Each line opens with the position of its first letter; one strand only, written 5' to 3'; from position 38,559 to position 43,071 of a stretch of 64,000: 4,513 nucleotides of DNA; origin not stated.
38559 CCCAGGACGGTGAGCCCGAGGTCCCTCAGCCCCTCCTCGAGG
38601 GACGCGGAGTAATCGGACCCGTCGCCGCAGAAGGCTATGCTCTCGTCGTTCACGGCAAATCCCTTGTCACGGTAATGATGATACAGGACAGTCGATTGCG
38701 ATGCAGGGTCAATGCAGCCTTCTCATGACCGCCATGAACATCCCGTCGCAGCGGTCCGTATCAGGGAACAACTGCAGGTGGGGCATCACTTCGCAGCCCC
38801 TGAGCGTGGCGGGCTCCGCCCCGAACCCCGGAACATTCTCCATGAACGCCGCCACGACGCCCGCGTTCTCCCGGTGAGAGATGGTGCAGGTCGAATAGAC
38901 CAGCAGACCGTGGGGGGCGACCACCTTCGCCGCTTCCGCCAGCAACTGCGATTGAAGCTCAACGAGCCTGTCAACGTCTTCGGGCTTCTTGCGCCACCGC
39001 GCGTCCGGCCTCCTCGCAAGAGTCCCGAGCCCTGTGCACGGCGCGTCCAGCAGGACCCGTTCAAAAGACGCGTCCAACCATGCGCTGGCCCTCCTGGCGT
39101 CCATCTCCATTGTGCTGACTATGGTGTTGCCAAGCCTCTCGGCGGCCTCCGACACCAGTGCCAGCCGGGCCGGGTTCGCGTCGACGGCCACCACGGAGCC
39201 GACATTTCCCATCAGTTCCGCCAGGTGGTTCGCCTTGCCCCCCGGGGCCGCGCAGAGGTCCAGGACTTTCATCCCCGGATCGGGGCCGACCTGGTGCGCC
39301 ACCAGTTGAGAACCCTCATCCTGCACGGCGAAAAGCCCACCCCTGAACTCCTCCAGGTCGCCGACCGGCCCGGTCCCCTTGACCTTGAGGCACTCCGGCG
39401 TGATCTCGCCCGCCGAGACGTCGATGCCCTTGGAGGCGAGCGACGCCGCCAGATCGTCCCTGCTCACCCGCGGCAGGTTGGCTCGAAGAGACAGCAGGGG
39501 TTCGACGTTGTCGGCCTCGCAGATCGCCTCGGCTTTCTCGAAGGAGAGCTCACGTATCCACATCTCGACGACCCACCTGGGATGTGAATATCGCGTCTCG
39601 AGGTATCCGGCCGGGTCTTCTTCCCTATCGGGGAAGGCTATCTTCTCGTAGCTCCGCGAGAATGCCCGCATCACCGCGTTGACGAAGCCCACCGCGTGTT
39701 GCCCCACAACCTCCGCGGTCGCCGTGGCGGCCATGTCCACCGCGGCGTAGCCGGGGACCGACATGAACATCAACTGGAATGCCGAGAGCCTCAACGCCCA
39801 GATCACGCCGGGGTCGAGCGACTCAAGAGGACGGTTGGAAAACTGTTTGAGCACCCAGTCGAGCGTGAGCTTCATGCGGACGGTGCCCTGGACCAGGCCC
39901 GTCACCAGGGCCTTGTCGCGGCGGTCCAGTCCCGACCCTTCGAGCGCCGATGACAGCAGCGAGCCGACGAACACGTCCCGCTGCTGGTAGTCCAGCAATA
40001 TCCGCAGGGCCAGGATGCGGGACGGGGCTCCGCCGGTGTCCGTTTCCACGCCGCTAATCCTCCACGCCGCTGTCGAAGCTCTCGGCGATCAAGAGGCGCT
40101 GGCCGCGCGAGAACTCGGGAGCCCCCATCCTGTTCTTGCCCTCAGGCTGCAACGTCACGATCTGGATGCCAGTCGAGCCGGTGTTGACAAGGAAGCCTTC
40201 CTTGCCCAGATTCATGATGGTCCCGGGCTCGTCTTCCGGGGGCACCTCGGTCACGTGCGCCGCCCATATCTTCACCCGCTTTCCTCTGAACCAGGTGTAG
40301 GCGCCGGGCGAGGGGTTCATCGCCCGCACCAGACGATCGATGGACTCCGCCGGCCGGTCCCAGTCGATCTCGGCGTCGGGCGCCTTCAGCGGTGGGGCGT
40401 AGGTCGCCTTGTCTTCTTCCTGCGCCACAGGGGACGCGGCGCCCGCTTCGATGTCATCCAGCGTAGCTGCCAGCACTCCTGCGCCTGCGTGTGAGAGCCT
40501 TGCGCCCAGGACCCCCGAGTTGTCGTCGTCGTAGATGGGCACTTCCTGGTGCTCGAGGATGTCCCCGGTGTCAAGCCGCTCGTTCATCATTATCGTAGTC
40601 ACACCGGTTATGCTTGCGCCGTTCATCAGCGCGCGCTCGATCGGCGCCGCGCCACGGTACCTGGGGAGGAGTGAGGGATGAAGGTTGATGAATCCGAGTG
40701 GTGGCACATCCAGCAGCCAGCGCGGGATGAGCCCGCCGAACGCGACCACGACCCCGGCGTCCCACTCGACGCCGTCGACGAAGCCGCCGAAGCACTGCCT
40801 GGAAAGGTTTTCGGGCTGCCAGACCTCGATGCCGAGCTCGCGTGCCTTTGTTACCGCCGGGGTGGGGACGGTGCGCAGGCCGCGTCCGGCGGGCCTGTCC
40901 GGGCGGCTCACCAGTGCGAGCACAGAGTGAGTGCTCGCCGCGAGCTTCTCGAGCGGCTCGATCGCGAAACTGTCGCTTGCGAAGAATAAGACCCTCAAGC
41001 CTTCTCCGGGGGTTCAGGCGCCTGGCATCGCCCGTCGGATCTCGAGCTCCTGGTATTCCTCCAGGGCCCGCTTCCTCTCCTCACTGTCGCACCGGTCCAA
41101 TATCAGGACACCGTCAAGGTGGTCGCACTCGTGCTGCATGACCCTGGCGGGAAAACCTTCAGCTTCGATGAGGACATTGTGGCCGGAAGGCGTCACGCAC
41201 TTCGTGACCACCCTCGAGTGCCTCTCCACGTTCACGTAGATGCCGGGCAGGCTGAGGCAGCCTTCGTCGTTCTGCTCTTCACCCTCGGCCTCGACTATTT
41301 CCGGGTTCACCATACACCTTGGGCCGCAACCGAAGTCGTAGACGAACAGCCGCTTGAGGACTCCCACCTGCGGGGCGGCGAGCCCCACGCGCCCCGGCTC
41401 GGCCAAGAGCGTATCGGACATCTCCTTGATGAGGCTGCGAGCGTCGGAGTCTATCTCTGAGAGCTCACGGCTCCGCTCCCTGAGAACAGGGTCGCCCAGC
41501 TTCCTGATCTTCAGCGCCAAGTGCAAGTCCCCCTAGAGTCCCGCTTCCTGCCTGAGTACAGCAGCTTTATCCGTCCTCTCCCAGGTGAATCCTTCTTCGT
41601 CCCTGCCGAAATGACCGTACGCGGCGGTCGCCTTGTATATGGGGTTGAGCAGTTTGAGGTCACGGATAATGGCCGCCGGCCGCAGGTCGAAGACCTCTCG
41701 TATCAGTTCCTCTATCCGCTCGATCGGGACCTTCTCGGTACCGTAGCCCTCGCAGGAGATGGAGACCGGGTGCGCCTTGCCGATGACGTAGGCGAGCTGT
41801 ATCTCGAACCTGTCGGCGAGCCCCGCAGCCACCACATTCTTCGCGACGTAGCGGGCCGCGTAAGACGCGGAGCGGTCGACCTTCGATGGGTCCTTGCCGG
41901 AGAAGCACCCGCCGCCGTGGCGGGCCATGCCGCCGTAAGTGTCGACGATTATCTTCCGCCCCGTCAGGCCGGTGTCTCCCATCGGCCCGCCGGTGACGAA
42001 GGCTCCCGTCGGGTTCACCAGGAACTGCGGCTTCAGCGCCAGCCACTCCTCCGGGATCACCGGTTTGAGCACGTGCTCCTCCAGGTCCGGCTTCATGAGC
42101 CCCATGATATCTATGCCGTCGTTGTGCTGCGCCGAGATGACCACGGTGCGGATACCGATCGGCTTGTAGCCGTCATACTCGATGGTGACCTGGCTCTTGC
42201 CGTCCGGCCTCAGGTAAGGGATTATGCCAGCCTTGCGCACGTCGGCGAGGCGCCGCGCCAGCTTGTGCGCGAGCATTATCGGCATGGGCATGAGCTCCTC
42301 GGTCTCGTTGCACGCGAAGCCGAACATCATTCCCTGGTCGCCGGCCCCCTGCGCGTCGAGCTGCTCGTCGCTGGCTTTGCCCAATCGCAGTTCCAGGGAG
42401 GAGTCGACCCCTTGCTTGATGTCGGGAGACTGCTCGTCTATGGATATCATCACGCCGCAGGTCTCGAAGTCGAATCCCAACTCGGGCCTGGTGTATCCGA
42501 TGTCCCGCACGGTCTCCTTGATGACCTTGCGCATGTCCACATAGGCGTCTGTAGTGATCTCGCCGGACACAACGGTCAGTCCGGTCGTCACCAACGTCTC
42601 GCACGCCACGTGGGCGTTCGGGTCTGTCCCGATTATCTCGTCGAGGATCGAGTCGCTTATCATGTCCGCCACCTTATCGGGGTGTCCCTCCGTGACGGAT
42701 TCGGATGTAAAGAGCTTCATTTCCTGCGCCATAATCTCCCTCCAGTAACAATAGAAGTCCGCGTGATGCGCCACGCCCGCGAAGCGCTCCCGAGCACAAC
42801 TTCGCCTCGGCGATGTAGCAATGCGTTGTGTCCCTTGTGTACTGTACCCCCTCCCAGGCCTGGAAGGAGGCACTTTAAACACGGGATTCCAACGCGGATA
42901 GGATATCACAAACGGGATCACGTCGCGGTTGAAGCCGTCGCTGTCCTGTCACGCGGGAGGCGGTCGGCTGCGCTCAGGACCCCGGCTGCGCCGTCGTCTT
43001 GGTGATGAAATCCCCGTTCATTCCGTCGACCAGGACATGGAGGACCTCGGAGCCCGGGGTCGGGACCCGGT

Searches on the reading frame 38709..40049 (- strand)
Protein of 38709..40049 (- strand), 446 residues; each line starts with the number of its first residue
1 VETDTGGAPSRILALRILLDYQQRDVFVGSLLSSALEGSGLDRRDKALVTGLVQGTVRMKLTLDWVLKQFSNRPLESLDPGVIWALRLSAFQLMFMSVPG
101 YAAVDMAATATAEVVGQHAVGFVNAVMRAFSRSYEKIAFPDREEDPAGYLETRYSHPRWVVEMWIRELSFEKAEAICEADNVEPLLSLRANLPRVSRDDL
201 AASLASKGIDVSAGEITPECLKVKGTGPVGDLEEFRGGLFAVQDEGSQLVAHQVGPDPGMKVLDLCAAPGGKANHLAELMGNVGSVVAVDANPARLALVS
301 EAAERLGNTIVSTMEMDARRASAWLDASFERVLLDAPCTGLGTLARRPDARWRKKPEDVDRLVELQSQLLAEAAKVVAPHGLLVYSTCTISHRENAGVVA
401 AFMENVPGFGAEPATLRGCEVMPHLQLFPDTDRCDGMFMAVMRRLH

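Call 7: search_protein_families(library=pfam, proteins=[window:38709-40049:-])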
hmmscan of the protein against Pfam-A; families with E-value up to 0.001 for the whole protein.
window:38709-40049:- (446 aa): 7 families
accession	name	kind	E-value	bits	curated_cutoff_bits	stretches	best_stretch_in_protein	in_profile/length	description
PF01189.24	Methyltr_RsmB-F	-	1.7e-52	178.4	27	1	256-442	6-198/199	16S rRNA methyltransferase RsmB/F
PF01029.23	NusB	-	2.7e-23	83.2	23.1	1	10-132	3-133/133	NusB family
PF22458.1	RsmF-B_ferredox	-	9.7e-16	58.1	27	1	156-229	1-73/74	Methyltr_RsmF/B-like, ferredoxin-like domain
PF13847.12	Methyltransf_31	-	4.3e-07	30.2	27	1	257-392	2-115/145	Methyltransferase domain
PF01728.25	FtsJ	-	2.3e-06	28.1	24.1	1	257-321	20-78/181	FtsJ-like methyltransferase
PF13649.12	Methyltransf_25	-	9.4e-06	26.7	27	1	262-334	1-70/97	Methyltransferase domain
PF08241.18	Methyltransf_11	-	0.00092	20.2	21.2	0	268-333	6-65/95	Methyltransferase domain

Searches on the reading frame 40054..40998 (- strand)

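Call 7: search_protein_families(library=pfam, proteins=[window:40054-40998:-])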
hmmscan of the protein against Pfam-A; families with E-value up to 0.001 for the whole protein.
window:40054-40998:- (314 aa): 2 families
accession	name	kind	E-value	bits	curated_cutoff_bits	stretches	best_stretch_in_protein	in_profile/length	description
PF00551.24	Formyl_trans_N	-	5e-34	118.1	26.1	1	1-177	1-178/181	Formyl transferase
PF02911.23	Formyl_trans_C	-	1.4e-28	99.5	21.1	1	204-300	2-99/100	Formyl transferase, C-terminal domain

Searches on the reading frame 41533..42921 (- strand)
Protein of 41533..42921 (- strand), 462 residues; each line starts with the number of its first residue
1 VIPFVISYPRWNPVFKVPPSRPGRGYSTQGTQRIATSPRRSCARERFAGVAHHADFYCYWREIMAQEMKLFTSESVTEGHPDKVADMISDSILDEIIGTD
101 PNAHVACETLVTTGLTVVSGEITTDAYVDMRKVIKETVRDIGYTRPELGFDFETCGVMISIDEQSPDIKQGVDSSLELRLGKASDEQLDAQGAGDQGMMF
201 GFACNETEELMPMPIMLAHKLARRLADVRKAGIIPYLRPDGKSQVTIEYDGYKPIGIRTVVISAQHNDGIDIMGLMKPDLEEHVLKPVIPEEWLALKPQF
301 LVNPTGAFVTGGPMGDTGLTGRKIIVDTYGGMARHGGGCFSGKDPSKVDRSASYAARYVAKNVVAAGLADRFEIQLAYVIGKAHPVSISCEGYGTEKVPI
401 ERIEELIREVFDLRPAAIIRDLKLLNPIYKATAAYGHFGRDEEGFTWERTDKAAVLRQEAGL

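Call 52: search_protein_families(library=pfam, proteins=[window:41533-42921:-], max_evalue=0.00001)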
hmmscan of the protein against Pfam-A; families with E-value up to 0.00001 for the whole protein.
window:41533-42921:- (462 aa): 3 families
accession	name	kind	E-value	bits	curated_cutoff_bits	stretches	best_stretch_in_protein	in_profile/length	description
PF02773.21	S-AdoMet_synt_C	-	6.2e-65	217.8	25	1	311-449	2-138/138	S-adenosylmethionine synthetase, C-terminal domain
PF02772.21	S-AdoMet_synt_M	-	4.8e-45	153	29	1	191-308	2-120/120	S-adenosylmethionine synthetase, central domain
PF00438.25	S-AdoMet_synt_N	-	1.3e-41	141.6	33.1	1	69-166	2-99/99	S-adenosylmethionine synthetase, N-terminal domain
